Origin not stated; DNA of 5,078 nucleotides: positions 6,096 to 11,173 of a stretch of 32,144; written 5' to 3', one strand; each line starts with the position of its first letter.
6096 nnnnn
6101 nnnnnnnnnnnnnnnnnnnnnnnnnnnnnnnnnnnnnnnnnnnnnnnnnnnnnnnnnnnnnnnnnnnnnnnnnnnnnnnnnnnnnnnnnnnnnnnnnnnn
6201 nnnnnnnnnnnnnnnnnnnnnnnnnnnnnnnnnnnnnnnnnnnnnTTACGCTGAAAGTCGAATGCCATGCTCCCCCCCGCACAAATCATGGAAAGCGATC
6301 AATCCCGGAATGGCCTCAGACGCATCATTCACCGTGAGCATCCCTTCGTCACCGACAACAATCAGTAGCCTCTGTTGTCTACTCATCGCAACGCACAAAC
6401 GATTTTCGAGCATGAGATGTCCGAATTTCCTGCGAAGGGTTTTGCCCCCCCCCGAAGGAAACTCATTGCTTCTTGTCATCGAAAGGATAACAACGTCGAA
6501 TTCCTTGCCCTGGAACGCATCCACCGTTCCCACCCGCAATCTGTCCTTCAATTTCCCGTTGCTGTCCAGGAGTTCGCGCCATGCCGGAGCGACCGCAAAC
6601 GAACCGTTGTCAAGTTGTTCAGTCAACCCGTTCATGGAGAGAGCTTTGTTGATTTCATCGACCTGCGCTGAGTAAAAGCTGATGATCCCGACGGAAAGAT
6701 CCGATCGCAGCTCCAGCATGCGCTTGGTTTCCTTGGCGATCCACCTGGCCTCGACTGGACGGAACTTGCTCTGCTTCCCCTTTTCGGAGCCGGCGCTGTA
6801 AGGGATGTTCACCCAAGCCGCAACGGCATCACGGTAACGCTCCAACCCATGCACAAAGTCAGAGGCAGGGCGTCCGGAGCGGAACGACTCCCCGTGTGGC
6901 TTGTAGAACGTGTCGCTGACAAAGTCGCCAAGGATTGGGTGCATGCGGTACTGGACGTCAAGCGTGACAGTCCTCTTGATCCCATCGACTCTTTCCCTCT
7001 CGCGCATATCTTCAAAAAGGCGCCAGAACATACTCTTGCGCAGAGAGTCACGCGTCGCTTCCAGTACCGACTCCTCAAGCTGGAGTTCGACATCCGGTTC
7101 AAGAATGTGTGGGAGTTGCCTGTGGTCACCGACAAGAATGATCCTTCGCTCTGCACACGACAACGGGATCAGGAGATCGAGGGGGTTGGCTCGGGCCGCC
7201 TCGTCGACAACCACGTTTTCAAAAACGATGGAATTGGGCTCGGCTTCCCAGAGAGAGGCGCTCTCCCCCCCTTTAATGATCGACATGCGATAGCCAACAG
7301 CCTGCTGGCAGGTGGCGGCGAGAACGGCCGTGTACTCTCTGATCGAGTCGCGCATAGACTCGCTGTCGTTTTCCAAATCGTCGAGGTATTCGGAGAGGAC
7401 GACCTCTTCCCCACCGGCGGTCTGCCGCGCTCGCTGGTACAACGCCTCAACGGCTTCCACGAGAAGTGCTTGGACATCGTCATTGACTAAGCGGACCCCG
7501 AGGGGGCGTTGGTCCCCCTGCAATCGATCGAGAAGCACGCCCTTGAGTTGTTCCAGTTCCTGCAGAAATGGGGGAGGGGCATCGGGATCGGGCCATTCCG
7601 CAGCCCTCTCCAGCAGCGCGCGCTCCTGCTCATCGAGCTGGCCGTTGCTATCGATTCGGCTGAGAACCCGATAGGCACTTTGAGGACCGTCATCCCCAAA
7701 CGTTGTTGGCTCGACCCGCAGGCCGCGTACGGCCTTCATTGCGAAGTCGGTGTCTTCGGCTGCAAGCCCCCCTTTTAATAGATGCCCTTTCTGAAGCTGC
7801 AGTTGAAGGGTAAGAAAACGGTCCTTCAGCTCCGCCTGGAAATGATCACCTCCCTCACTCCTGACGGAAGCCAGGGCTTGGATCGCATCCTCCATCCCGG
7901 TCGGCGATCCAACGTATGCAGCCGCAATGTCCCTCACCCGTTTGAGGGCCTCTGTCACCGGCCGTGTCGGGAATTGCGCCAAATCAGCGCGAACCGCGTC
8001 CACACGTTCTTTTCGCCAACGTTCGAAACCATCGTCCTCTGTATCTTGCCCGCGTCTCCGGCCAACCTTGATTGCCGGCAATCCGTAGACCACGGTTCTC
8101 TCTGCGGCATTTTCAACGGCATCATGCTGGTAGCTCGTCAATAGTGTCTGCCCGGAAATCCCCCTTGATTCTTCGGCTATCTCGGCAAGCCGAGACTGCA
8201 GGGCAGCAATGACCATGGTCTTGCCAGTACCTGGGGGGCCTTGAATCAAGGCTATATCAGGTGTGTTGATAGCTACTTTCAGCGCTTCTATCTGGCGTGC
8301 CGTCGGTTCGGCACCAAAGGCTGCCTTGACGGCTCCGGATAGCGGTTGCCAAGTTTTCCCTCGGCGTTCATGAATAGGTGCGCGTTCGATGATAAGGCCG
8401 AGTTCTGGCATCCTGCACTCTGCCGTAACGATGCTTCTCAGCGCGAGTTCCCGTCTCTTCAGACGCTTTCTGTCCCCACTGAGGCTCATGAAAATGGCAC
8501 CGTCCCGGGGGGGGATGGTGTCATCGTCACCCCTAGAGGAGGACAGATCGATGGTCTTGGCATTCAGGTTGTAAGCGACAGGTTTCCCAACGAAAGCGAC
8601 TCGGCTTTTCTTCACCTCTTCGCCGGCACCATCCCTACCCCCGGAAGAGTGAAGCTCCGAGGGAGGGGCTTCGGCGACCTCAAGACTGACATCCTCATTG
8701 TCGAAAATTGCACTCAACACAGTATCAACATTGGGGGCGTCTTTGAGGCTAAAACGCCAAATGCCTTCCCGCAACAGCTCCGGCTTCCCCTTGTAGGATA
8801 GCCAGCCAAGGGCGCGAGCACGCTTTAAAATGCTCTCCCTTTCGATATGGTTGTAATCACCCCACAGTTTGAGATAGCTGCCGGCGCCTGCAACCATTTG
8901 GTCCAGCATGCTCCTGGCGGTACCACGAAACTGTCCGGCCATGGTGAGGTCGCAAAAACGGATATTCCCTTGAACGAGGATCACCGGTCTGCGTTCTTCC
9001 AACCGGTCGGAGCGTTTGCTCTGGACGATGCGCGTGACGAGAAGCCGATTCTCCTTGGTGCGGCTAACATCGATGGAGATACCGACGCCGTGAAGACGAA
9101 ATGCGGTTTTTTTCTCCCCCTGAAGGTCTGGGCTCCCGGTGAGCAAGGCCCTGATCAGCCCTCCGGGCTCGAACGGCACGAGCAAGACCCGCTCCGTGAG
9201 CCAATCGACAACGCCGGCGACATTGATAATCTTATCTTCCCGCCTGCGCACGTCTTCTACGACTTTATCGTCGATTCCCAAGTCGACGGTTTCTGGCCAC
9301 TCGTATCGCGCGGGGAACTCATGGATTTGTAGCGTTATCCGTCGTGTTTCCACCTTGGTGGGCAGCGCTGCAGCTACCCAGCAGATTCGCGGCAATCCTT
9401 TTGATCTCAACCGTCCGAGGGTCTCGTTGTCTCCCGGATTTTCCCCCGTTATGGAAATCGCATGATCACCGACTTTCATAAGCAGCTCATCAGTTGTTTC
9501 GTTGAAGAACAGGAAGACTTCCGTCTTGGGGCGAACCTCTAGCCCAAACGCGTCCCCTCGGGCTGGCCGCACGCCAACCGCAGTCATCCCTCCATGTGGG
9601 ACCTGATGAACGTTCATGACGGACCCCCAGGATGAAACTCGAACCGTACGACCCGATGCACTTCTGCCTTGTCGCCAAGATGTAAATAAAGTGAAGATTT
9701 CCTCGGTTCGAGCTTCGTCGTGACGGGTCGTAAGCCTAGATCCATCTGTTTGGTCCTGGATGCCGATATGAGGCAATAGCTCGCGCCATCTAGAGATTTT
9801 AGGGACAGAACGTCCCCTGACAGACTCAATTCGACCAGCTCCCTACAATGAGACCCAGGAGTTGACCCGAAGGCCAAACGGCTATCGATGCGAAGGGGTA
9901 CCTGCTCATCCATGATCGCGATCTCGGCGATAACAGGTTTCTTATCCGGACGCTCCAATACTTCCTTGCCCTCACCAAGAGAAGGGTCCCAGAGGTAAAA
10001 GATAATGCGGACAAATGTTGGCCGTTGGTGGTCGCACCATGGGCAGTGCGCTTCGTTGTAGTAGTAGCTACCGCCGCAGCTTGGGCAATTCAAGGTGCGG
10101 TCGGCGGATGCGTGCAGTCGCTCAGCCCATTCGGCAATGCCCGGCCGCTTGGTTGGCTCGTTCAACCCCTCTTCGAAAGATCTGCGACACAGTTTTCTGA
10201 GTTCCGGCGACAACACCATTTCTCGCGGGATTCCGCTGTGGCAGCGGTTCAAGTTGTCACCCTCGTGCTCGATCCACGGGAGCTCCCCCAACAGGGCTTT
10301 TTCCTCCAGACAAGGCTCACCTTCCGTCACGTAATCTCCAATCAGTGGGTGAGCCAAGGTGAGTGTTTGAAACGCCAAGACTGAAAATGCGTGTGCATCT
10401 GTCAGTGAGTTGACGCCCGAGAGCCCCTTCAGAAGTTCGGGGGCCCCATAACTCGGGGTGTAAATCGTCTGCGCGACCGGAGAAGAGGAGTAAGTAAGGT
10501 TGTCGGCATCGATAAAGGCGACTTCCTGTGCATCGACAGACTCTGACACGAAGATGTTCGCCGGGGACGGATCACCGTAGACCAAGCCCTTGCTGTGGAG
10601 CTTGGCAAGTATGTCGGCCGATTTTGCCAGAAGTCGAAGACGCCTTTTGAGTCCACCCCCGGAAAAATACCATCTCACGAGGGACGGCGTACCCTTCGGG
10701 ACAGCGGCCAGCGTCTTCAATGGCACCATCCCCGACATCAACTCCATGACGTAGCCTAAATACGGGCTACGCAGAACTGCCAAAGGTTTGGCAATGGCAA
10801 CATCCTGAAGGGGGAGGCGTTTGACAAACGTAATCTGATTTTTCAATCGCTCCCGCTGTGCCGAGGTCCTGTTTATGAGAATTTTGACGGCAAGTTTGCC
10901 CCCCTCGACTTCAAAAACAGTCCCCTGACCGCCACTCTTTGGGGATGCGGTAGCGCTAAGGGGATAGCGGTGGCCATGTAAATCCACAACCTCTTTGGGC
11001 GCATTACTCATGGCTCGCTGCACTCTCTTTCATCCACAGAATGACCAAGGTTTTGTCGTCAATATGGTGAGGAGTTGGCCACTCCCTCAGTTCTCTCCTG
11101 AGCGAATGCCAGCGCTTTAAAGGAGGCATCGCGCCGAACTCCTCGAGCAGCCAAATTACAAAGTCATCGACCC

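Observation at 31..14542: CARF/sigma54-controlled operon joining a TerY-P triad, a UPF1-like helicase and a coiled-coil McrBC derivative (CoCoNuT-like, experimentally untested)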

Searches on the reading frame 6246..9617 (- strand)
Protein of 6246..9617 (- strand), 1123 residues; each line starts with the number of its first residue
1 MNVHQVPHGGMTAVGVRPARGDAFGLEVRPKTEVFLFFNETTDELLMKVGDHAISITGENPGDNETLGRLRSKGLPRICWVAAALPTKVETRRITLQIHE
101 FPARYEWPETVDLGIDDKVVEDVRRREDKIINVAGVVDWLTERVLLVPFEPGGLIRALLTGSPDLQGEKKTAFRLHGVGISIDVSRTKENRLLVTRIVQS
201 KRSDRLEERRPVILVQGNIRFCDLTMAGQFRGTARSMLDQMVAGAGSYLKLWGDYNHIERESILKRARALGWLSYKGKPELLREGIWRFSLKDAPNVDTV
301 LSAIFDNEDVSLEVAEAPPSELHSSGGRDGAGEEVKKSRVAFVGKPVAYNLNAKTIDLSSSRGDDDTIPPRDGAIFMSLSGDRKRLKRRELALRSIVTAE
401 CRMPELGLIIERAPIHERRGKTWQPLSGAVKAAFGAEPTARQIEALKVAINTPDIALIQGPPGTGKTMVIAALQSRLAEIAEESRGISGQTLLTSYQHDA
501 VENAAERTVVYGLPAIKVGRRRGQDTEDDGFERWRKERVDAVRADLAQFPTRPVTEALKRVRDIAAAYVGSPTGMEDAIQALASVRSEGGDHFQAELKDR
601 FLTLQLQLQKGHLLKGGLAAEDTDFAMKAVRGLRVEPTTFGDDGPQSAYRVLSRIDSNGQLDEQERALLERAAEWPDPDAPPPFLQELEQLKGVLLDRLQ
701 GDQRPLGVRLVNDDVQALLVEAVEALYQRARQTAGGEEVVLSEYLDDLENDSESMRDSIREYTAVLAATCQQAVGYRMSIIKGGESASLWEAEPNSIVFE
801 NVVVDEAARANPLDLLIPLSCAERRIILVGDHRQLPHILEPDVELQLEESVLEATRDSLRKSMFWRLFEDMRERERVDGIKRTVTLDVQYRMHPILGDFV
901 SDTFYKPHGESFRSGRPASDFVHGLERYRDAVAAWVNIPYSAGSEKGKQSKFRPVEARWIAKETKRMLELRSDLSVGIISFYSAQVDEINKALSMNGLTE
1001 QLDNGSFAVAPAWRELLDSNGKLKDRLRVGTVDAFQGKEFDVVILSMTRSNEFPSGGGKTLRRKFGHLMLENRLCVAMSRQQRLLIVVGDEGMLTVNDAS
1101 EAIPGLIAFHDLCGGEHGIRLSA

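Call 4: search_protein_families(library=pfam, proteins=[window:6246-9617:-], max_evalue=0.01)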
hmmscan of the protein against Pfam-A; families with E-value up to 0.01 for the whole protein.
window:6246-9617:- (1123 aa): 8 families
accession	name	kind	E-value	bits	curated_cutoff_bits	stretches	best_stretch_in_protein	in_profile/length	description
PF13087.12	AAA_12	-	1.7e-33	116.2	27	1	862-1091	4-194/195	AAA domain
PF13086.12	AAA_11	-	2e-25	90.5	27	2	741-836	171-251/257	AAA domain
PF13245.12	AAA_19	-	1.1e-10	42.3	25.1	1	442-534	1-84/134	AAA domain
PF13604.12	AAA_30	-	8.1e-10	39.2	27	1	440-480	4-45/191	AAA domain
PF13191.12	AAA_16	-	0.00012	23.1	32.6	1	445-543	11-103/167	AAA ATPase domain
PF01443.25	Viral_helicase1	-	0.0002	21.7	21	0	798-845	59-113/228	Viral superfamily 1 RNA helicase core domain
PF01078.27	Mg_chelatase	-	0.00078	19.3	20.3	1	441-483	10-52/207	Magnesium chelatase, subunit ChlI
PF13401.12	AAA_22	-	0.0043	17.8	27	0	452-478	4-30/130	AAA domain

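Call 5: search_protein_families(library=padloc, proteins=[window:6246-9617:-], max_evalue=0.01)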
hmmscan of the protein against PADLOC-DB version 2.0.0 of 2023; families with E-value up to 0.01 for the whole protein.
window:6246-9617:- (1123 aa): 14 families
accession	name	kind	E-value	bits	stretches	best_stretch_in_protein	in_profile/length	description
PDLC03920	MkoA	-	2.8e-85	285.5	1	340-1096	530-1081/1112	-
PDLC03921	MkoA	-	3.8e-69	231.7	2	797-1102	1295-1578/1607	-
PDLC03924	MkoC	-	1.8e-17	60.8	2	957-1100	838-953/1136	-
PDLC05009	PDC-S37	-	1e-09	34.8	1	793-836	932-974/1550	-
PDLC05065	PDC-S68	-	2.4e-06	23.6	1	791-838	696-745/1221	-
PDLC00117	GajB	-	7.1e-06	22.8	1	994-1091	483-576/604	UrvD helicase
PDLC02194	Hhe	-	1.5e-05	20.3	0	766-837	1349-1418/1911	-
PDLC04140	mad8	-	2.6e-05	21.9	1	434-535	6-70/314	mads_8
PDLC00136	GajB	-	3.8e-05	20.8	0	998-1087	458-545/570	UrvD helicase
PDLC00112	GajB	-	6e-05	19.8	0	450-512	15-73/581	UrvD helicase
PDLC02895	DpdJ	-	0.00026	15.9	0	442-507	50-114/2112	DpdJ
PDLC01439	typeIV_DinG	-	0.0039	13.9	1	432-504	10-75/575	CAS-IV-A; associated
PDLC05064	PDC-S68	-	0.0039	12.9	0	793-838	773-824/1273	-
PDLC05066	PDC-S68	-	0.0066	12.5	0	440-479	581-619/1202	-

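Call 7: search_protein_families(library=ncbifam, proteins=[window:6246-9617:-], max_evalue=0.01)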
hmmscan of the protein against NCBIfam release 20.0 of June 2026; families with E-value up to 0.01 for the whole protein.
window:6246-9617:- (1123 aa): 11 families
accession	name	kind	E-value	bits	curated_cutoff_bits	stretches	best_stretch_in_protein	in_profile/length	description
TIGR00376.1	TIGR00376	hypoth_equivalog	3e-37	128.4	348.9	3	796-994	362-550/639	IGHMBP2 family helicase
NF040671.1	PLuB_AAA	exception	5e-24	83.8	999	2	789-1097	953-1238/1256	PLuB system helicase-like protein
NF042953.1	Hhe_antiphage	equivalog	1.1e-10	39.6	2000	1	954-1069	1412-1514/1797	DUF4011 domain-containing anti-phage protein Hhe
TIGR01448.2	helicase_RecD2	equivalog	1.2e-07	30.2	500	1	419-480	298-358/713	SF1B family DNA helicase RecD2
NF058533.1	antiphage_ProA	equivalog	1.7e-06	25.7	1500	1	945-1087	1426-1556/1903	anti-phage protein ProA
TIGR01447.1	recD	equivalog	2.5e-06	26.4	310.15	0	431-481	141-191/597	exodeoxyribonuclease V subunit alpha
NF047747.1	PrtsmActNtasePan2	equivalog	0.00063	19.1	700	0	445-473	177-205/397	proteasome-activating nucleotidase Pan2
TIGR00368.1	TIGR00368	hypoth_equivalog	0.0015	17.2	362.4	1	444-483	202-241/499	YifB family Mg chelatase-like AAA ATPase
TIGR02928.1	TIGR02928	subfamily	0.0068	15.3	181.3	0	451-484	38-71/366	orc1/cdc6 family replication initiation protein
NF003069.1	PRK03992.1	subfamily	0.0074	15.5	500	0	447-474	159-186/379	proteasome-activating nucleotidase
NF047748.1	PrtsmActNtasePan1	equivalog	0.0092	15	750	0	447-473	176-202/405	proteasome-activating nucleotidase Pan1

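Call 16: find_related_loci(query=window:6246-9617:-, collection=genome_contigs, flank=10000)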
Query window:6246-9617:- (1123 aa) in genome_contigs; peptide patterns used: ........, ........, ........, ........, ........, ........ (x = any residue, [..] = any of these).
400 stretches matched a pattern; 264 encode a relative of the query (tblastn E <= 1e-3); the best 80 are kept; 80 distinct loci.
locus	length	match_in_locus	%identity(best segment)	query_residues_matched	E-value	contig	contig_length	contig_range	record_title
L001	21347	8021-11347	53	1-1123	0e+0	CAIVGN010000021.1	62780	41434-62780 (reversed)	MAG: uncultured Archangium sp. isolate Ja1_bin-1494 genome assembly, contig: bin-1494:021/251, whole genome shotgun sequ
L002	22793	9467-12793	53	1-1123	0e+0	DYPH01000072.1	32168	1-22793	MAG TPA_asm: Sorangium cellulosum isolate SulCav_GS09_5_65_23 SulCav_GS09_5_2016_length_32168_cov_11_643665, whole genom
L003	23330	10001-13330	53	1-1123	0e+0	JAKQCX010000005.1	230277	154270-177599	MAG: Pseudomonadota bacterium isolate USDE_maxbin.021 k141_1762011, whole genome shotgun sequence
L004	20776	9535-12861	53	1-1123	0e+0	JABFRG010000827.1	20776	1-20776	MAG: Polyangiaceae bacterium isolate P-RSF-IL-17 seq_879, whole genome shotgun sequence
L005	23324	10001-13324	52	1-1123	0e+0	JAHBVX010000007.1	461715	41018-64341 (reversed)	MAG: Polyangiaceae bacterium isolate ACE_MYX3 MYX3_7, whole genome shotgun sequence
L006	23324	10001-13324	52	1-1123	0e+0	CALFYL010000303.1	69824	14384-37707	MAG TPA_asm: uncultured Planctomycetia bacterium isolate SRR6227243_bin.141_CONCOCT_v1.1_MAG genome assembly, contig: ER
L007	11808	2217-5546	52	1-1123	0e+0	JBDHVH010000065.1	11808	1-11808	MAG: Kofleriaceae bacterium isolate AS-MICRO-OLR.47 NODE_24025_length_11808_cov_4.842731, whole genome shotgun sequence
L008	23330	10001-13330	52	1-1123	0e+0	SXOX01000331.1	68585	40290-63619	MAG: Proteobacteria bacterium isolate F1-120-MAGs237 F1-120__c936974, whole genome shotgun sequence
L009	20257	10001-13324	51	1-1121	0e+0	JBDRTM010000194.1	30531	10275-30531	MAG: Planctomycetota bacterium isolate MEGAHIT-group-3.76 k141_593058, whole genome shotgun sequence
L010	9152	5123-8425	49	1-1118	0e+0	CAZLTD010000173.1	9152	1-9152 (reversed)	MAG TPA_asm: uncultured Desulfobacula sp. isolate SRP077602_co5_376 genome assembly, contig: NODE_31473_length_9152_cov_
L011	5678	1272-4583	52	1-1118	0e+0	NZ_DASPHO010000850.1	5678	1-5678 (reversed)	MAG: Hyalangium sp. isolate SMAG_U11958 k141_3765356, whole genome shotgun sequence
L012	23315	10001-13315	49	1-1118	0e+0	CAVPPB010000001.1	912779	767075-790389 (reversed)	MAG: uncultured Chloroflexia bacterium isolate MFD09779.bin.2.2 genome assembly, contig: contig_13081, whole genome shot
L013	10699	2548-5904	48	1-1121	0e+0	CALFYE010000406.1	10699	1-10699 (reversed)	MAG TPA_asm: uncultured Myxococcales bacterium isolate SRR6231182_bin.43_CONCOCT_v1.1_MAG genome assembly, contig: ERZ65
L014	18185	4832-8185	48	1-1121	0e+0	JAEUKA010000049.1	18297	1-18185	MAG: Myxococcales bacterium isolate new MAG-83 k141_966452, whole genome shotgun sequence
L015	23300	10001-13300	47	1-1121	0e+0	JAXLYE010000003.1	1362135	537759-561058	MAG: Polyangia bacterium isolate STL-MYX5 C1.81.fa-3, whole genome shotgun sequence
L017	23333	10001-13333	51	1-1123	0e+0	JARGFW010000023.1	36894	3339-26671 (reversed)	MAG: Deferrisomatales bacterium isolate C14-16 NODE_502_length_36894_cov_7.391677, whole genome shotgun sequence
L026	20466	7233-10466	47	31-1123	0e+0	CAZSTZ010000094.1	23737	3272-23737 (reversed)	MAG TPA_asm: uncultured bacterium isolate binchicken_co405_168 genome assembly, contig: NODE_3053_length_23737_cov_9.074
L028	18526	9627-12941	51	1-1123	0e+0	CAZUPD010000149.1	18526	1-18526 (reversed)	MAG TPA_asm: uncultured Nannocystaceae bacterium isolate SRP334346_co1_110 genome assembly, contig: NODE_2576_length_185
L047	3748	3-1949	54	453-1123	0e+0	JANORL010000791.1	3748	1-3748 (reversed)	MAG: Polyangiaceae bacterium isolate VAR_4_metabat_184 VAR_4_k141_2909562, whole genome shotgun sequence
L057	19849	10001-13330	53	1-1123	0e+0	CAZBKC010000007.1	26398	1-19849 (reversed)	MAG TPA_asm: uncultured Steroidobacter sp. isolate SRP344714_co2_157 genome assembly, contig: NODE_4655_length_26398_cov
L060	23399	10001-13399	50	1-1123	0e+0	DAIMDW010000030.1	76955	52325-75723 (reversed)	MAG TPA_asm: bacterium isolate CTOTU18725 NODE_232_length_76955_cov_9.650767, whole genome shotgun sequence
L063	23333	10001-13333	53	1-1123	0e+0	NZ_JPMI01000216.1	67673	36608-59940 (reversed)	Archangium violaceum Cb vi76 contig00230, whole genome shotgun sequence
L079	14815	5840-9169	52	1-1123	0e+0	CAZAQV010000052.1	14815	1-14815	MAG TPA_asm: uncultured Polyangiales bacterium isolate SRP321284_co1_289 genome assembly, contig: NODE_4967_length_14815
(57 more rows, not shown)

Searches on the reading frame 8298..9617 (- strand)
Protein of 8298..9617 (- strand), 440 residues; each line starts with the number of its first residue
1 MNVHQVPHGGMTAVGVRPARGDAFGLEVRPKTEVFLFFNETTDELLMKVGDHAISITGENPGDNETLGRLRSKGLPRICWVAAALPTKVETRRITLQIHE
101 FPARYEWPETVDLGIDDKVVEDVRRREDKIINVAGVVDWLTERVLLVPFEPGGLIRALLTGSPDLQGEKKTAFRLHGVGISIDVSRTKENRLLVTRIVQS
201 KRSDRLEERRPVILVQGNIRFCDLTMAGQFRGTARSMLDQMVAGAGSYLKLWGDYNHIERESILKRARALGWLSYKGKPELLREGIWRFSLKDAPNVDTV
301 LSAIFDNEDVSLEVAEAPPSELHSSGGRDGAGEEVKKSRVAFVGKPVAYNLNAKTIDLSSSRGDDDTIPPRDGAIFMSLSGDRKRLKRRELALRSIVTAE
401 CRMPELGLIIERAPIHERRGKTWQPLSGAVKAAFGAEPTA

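Call 87: search_solved_structures(query=A6, max_evalue=5)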
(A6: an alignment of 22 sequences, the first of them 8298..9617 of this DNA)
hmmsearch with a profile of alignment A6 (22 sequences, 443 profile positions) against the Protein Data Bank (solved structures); distinct sequences matched with E-value up to 5: 2.
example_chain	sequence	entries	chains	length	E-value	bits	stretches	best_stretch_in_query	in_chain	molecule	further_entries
3rpx_A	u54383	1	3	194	0.67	12.1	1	281-368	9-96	Complement component 1 Q subcomponent-binding protein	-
1p32_A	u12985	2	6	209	0.67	12.1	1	280-368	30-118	MITOCHONDRIAL MATRIX PROTEIN, SF2P32 | Complement component 1 Q subcomponent-binding protein, mitochondrial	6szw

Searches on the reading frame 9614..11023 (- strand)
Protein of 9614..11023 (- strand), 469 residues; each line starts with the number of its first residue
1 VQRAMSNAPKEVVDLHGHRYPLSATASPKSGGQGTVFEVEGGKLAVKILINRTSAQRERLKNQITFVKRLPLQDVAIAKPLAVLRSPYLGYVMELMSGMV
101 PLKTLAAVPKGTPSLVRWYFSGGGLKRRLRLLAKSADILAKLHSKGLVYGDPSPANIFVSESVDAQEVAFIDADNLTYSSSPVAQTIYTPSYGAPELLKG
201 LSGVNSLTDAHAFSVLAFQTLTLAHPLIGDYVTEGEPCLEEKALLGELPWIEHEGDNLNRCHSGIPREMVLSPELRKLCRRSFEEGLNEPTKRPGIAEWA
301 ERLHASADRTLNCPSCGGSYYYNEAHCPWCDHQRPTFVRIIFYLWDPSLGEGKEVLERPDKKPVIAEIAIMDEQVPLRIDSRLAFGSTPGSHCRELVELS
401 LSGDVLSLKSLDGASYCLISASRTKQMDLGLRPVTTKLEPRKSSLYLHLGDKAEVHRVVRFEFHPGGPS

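Call 4: search_protein_families(library=pfam, proteins=[window:9614-11023:-], max_evalue=0.01)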
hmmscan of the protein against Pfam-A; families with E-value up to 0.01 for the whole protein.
window:9614-11023:- (469 aa): 1 family
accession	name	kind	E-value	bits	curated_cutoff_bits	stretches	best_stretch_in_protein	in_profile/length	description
PF00069.31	Pkinase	-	4.5e-07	30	31.7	1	31-296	10-254/263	Protein kinase domain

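Call 5: search_protein_families(library=padloc, proteins=[window:9614-11023:-], max_evalue=0.01)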
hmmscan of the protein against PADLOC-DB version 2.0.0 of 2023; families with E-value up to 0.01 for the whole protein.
window:9614-11023:- (469 aa): 16 families
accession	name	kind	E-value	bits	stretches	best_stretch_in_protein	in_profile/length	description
PDLC04039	PD-T4-6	-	5.8e-07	26.9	1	125-233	113-221/458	-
PDLC04138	mad6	-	5.9e-07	26.7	1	30-308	61-315/659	mads_6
PDLC04053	PD-T4-6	-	6.9e-07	27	1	127-232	111-216/311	-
PDLC03920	MkoA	-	1.5e-06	24.8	1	18-302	8-273/1112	-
PDLC04042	PD-T4-6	-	2.1e-06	25.6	1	30-231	19-216/292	-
PDLC04047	PD-T4-6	-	5.5e-06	23.7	1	31-231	21-216/327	-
PDLC04064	PD-T4-6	-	9.4e-06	22.8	1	133-231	126-224/369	-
PDLC04041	PD-T4-6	-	1.1e-05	22.8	1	31-228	39-235/443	-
PDLC04054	PD-T4-6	-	3.8e-05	21.3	1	127-226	112-212/347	-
PDLC04040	PD-T4-6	-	5.3e-05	20.1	1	140-230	116-208/547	-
PDLC04043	PD-T4-6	-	5.9e-05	20.3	1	129-232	118-222/452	-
PDLC01088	C3a189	-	9.8e-05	19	1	124-226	94-207/840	kinase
PDLC04061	PD-T4-6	-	0.00016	19.3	1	128-231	122-227/510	-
PDLC03921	MkoA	-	0.00028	16.6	1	123-191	584-650/1607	-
PDLC04052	PD-T4-6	-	0.0017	15.7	1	127-230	114-219/496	-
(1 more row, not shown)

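Call 7: search_protein_families(library=ncbifam, proteins=[window:9614-11023:-], max_evalue=0.01)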
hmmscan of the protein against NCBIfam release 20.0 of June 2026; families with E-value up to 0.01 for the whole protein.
window:9614-11023:- (469 aa): 5 families
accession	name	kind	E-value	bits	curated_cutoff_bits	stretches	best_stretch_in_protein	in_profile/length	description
NF038150.1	lanthi_synth_IV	equivalog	3.3e-10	38.9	650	1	126-293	298-459/851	class IV lanthionine synthetase LanL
NF038151.1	lanthi_synth_III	equivalog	1.5e-07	30.2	575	1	128-224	338-426/833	class III lanthionine synthetase LanKC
NF047741.1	antiphage_MADS6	equivalog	3.7e-06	25.7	460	1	116-227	295-403/612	methylation-associated defense system protein kinase MAD6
TIGR03724.2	arch_bud32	equivalog_domain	0.0013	18.2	125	1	130-173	89-128/193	KEOPS complex kinase/ATPase Bud32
NF009651.0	PRK13184.1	equivalog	0.0026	15.8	839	1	165-226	167-230/932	serine/threonine-protein kinase PknD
